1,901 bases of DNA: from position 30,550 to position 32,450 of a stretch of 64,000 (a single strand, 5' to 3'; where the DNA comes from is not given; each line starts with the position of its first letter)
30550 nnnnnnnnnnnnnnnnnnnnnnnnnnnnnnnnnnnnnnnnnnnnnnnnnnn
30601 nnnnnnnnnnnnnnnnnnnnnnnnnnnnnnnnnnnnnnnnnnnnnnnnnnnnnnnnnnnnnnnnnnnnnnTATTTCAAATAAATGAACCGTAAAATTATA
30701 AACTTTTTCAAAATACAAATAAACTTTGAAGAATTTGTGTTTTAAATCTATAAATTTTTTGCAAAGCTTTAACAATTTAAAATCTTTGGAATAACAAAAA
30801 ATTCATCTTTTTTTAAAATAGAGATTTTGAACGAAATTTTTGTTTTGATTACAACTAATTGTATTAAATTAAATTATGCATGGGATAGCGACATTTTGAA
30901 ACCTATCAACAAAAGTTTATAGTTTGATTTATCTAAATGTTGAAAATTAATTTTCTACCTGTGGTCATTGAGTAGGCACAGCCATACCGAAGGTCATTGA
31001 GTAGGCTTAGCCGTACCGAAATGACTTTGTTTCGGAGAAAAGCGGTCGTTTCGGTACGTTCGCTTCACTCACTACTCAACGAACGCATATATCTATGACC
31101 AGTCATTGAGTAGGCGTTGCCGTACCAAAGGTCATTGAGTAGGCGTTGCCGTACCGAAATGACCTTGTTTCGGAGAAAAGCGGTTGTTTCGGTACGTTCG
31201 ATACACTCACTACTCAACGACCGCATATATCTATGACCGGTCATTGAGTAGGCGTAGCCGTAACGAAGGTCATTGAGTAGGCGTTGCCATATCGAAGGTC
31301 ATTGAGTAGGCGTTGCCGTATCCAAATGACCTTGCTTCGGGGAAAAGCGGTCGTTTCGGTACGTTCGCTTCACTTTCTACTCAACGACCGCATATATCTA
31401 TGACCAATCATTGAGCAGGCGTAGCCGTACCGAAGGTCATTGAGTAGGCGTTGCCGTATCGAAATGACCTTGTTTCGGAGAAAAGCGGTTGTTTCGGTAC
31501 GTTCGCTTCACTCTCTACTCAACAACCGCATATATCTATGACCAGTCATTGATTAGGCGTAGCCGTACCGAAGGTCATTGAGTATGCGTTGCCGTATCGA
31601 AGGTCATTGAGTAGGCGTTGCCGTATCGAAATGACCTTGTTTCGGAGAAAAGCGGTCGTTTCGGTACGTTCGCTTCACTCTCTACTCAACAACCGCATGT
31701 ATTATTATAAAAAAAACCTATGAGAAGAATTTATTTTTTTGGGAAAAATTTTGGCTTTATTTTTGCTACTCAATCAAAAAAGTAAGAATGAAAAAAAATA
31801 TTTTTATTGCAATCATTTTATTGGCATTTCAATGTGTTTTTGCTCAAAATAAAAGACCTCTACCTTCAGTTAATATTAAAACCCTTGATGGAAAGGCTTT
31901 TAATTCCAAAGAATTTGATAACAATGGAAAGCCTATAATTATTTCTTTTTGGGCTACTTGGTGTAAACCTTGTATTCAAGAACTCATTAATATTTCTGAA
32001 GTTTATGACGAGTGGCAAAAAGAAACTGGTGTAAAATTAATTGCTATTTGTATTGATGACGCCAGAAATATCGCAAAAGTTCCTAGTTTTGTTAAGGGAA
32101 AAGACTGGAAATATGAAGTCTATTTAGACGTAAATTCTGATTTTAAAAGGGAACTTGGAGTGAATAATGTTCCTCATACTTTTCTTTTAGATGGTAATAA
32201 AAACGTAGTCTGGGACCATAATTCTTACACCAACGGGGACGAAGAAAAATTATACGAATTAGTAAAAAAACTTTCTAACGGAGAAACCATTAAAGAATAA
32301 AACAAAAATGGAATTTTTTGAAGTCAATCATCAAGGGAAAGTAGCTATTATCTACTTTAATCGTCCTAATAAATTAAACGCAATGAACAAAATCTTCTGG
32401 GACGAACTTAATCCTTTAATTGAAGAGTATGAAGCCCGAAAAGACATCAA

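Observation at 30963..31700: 0.74-kb non-coding higher-order repeat array: 2-3 forward 29-mers competing for one inverted arm, iterated five times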

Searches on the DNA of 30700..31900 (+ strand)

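Call 5: search_rna_families(source=window, start=30700, end=31900, threshold=evalue, max_evalue=10, show_alignments=3)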
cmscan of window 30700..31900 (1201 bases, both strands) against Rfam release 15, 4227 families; matches with E-value up to 10: 1.
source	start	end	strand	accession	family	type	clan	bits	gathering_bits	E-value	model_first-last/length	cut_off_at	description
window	31648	31787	+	RF02060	STnc410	Gene; sRNA;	-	19.4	50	0.16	1-158/158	no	Enterobacterial sRNA STnc410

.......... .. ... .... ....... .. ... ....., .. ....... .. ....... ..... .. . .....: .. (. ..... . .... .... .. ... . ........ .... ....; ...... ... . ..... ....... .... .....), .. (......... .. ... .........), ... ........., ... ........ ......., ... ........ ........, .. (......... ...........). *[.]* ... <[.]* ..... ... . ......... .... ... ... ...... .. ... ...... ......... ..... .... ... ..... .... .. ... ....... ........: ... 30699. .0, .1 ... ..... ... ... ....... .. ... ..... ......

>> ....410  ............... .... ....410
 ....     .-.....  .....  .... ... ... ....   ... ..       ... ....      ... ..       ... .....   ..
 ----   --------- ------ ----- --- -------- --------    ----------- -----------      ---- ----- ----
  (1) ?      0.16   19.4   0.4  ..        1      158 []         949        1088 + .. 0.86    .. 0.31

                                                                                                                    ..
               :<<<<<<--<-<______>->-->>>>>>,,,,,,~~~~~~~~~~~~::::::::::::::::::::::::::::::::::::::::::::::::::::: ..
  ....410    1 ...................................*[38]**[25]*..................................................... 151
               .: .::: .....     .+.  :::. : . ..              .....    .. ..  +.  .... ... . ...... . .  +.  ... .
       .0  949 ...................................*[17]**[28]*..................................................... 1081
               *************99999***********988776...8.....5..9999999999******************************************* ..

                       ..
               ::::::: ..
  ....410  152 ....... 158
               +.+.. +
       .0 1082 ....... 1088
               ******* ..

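Call 51: search_dna_similar(query=window:30811-31238:+, collection=plasmids, mode=distant, max_evalue=0.01)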
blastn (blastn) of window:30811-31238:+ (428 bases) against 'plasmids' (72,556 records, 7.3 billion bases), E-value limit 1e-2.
No match.
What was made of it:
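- On Plasmid iteron / centromere (e.g. sopC): There is no plasmid match (call 51).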

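Call 52: search_dna_similar(query=window:30811-31238:+, collection=phages, mode=distant, max_evalue=0.01)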
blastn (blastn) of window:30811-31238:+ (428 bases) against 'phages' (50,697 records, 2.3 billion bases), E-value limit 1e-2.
No match.
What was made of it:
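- There are no plasmid or phage matches (calls 51, 52).
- Tried and rejected: blastn 'distant' against plasmids and phages: none (calls 51, 52).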

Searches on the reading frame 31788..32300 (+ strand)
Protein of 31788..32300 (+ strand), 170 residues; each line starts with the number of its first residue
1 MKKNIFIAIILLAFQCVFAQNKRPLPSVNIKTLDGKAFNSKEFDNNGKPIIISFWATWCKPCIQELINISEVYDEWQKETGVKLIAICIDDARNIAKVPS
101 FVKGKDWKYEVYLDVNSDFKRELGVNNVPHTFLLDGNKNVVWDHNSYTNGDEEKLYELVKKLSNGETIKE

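Call 11: find_encoding_contigs(protein=window:31788-32300:+, flank=10000, max_places=10)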
Protein window:31788-32300:+ (170 aa): no gene with exactly this product is on record in the collection.
